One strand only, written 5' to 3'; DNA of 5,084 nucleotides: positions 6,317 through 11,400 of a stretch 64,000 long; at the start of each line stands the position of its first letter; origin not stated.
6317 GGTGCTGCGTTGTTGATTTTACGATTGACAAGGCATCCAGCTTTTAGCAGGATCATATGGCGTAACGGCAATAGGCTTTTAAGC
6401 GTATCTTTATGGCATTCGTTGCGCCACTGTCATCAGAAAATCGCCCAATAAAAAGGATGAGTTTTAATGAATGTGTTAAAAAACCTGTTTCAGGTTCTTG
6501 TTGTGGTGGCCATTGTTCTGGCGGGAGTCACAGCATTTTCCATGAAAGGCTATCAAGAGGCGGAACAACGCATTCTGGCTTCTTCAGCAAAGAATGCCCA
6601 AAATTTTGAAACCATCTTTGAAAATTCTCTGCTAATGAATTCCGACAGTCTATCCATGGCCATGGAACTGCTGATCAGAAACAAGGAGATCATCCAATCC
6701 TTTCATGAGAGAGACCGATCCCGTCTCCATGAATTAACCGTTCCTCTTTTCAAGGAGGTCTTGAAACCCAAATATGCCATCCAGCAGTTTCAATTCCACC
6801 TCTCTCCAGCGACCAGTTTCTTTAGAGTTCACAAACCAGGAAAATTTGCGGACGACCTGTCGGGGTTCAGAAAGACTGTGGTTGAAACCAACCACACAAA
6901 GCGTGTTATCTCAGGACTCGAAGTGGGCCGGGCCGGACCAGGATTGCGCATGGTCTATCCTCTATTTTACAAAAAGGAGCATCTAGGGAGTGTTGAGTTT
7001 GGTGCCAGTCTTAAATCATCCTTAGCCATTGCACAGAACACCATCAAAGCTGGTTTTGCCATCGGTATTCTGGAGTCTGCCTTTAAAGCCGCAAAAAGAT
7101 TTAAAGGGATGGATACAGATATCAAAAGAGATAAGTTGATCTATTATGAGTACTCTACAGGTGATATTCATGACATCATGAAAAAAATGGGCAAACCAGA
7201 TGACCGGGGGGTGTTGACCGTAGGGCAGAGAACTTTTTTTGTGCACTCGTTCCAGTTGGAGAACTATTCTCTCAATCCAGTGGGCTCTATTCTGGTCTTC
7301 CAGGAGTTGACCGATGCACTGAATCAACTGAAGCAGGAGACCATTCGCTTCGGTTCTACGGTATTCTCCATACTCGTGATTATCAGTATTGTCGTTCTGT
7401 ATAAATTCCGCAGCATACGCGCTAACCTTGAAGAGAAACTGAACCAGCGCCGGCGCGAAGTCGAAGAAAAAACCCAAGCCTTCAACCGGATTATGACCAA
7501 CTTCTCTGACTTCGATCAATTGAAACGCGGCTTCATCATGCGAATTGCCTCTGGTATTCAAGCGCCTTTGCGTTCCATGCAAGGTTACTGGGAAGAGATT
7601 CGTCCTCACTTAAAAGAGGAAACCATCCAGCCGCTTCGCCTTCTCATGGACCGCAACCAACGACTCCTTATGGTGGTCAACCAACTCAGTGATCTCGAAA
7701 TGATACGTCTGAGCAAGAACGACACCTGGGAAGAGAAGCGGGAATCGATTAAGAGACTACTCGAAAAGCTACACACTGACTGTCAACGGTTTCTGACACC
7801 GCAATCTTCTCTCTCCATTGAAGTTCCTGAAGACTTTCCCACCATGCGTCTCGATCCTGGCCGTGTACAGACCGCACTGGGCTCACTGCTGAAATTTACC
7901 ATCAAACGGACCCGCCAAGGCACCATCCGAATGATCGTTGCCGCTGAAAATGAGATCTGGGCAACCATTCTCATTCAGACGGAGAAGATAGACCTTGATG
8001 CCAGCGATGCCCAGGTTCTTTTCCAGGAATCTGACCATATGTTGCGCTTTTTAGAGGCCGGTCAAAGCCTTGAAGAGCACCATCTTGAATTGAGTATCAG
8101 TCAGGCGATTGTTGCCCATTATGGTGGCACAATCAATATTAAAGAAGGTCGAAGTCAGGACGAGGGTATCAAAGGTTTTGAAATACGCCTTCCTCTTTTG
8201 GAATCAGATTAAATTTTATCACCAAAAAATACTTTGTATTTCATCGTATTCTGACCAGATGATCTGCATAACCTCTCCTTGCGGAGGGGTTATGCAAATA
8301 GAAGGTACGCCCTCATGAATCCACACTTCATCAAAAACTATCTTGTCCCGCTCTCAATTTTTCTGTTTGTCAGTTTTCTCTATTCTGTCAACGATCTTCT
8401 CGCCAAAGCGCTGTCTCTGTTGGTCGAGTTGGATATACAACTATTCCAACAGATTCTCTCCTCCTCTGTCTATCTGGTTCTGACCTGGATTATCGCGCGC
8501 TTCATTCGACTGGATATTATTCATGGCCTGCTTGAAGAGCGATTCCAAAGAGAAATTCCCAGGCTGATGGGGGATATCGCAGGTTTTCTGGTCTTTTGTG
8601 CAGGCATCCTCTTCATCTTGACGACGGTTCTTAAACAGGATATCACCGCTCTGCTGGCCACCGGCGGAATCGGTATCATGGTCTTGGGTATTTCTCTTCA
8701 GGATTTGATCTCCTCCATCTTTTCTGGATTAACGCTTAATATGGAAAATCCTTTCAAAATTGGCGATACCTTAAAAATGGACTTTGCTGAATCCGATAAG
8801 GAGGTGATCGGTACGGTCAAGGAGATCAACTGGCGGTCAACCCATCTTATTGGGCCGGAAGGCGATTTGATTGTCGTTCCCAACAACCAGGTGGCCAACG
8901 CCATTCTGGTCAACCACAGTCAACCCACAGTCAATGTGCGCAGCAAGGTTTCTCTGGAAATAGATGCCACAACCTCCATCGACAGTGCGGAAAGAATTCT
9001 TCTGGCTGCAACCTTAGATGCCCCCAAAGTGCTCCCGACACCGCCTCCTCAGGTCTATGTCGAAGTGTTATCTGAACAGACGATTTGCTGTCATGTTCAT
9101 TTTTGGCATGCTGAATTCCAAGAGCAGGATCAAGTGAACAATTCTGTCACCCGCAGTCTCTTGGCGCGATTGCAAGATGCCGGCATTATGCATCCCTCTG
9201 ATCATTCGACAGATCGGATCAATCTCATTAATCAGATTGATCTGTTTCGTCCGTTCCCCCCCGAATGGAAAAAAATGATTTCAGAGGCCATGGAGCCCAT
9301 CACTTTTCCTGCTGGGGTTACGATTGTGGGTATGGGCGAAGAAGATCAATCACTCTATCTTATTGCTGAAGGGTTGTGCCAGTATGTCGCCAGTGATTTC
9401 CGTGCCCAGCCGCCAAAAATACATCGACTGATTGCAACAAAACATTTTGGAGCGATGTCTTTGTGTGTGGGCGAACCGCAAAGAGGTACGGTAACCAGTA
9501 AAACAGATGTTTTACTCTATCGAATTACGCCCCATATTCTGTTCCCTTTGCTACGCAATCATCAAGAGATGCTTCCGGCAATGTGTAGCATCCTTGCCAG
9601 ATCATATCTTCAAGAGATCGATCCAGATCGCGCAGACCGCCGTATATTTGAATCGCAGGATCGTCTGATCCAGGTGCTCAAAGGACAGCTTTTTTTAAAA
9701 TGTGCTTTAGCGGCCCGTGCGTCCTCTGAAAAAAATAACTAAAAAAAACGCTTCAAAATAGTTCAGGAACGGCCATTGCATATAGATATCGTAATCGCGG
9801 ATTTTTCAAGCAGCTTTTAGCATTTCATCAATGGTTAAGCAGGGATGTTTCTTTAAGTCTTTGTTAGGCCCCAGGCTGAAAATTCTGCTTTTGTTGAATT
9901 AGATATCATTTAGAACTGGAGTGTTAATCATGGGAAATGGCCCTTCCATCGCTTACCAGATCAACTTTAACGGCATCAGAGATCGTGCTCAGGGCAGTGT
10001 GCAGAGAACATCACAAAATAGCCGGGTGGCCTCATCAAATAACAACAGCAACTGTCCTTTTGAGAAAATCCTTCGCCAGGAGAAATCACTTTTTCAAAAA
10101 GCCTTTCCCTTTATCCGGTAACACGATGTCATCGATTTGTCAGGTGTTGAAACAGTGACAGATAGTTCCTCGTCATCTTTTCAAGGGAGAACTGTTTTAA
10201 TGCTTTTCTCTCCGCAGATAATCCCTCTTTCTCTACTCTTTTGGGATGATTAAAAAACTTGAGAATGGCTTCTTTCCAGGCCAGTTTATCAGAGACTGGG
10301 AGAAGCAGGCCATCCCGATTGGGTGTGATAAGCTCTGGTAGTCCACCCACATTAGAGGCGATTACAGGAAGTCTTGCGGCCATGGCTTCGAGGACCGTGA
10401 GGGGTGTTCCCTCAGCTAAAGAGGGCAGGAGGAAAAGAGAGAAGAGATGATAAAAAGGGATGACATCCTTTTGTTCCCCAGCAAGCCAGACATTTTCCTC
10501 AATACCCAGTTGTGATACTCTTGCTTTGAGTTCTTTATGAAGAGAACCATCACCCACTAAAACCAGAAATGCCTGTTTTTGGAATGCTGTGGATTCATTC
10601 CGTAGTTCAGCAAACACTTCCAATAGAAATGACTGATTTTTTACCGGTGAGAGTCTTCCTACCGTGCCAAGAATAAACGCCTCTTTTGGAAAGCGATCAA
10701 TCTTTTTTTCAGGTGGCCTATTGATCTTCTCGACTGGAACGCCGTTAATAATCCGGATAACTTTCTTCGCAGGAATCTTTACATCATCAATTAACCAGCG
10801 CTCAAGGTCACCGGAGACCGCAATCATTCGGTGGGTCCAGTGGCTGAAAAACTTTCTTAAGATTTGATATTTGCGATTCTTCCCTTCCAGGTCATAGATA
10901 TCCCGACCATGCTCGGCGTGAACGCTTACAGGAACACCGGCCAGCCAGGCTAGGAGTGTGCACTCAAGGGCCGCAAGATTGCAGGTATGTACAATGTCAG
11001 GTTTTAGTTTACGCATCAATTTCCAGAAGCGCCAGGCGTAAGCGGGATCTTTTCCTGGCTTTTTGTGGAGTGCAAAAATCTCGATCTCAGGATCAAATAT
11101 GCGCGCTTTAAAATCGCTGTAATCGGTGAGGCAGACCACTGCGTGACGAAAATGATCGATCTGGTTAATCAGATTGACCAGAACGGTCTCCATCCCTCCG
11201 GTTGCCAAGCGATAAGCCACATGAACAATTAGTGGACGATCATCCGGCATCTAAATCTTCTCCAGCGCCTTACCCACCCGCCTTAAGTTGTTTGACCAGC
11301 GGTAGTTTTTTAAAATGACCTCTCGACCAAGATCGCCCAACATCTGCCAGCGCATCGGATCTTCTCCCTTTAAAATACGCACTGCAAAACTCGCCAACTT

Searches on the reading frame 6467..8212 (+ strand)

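Call 75: search_protein_families(library=pfam, proteins=[window:6467-8212:+], max_evalue=0.0001)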
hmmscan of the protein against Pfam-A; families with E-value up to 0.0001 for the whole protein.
window:6467-8212:+ (581 aa): 2 families
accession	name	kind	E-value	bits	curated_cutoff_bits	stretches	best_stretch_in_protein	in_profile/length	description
PF14827.12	dCache_3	-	9.3e-33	114.2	25.7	1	45-285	9-239/239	Double sensory domain of two-component sensor kinase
PF02518.31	HATPase_c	-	2.4e-05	25.2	26.4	1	463-577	2-109/111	Histidine kinase-, DNA gyrase B-, and HSP90-like ATPase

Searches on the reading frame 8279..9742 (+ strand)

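Call 75: search_protein_families(library=pfam, proteins=[window:8279-9742:+], max_evalue=0.0001)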
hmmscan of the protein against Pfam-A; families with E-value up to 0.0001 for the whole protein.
window:8279-9742:+ (487 aa): 2 families
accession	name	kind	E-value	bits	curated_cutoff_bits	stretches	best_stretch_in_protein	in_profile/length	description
PF00924.24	MS_channel_2nd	-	2.3e-17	63.3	20.2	1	142-214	1-67/68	Mechanosensitive ion channel, beta-domain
PF00027.35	cNMP_binding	-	3.4e-09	37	27.5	1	342-427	3-88/89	Cyclic nucleotide-binding domain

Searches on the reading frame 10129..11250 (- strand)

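Call 75: search_protein_families(library=pfam, proteins=[window:10129-11250:-], max_evalue=0.0001)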
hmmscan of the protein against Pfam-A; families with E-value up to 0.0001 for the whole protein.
window:10129-11250:- (373 aa): 6 families
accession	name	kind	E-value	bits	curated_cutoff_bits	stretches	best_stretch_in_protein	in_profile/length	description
PF00534.26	Glycos_transf_1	-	1.1e-35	123.2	26.4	1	179-340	3-163/172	Glycosyl transferases group 1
PF13692.12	Glyco_trans_1_4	-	3.7e-34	118.4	27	1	193-333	3-140/142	Glycosyl transferases group 1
PF13439.12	Glyco_transf_4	-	2.4e-23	83.4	28.5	1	18-174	2-169/170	Glycosyltransferase Family 4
PF13579.12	Glyco_trans_4_4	-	2e-12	48.2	29.7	1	18-170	1-158/158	Glycosyl transferase 4-like domain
PF20706.3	GT4-conflict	-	4.9e-10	39.4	26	1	139-348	147-370/385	Family 4 Glycosyltransferase in conflict systems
PF13477.12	Glyco_trans_4_2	-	4.6e-07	30.5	23.4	1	21-135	10-129/139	Glycosyl transferase 4-like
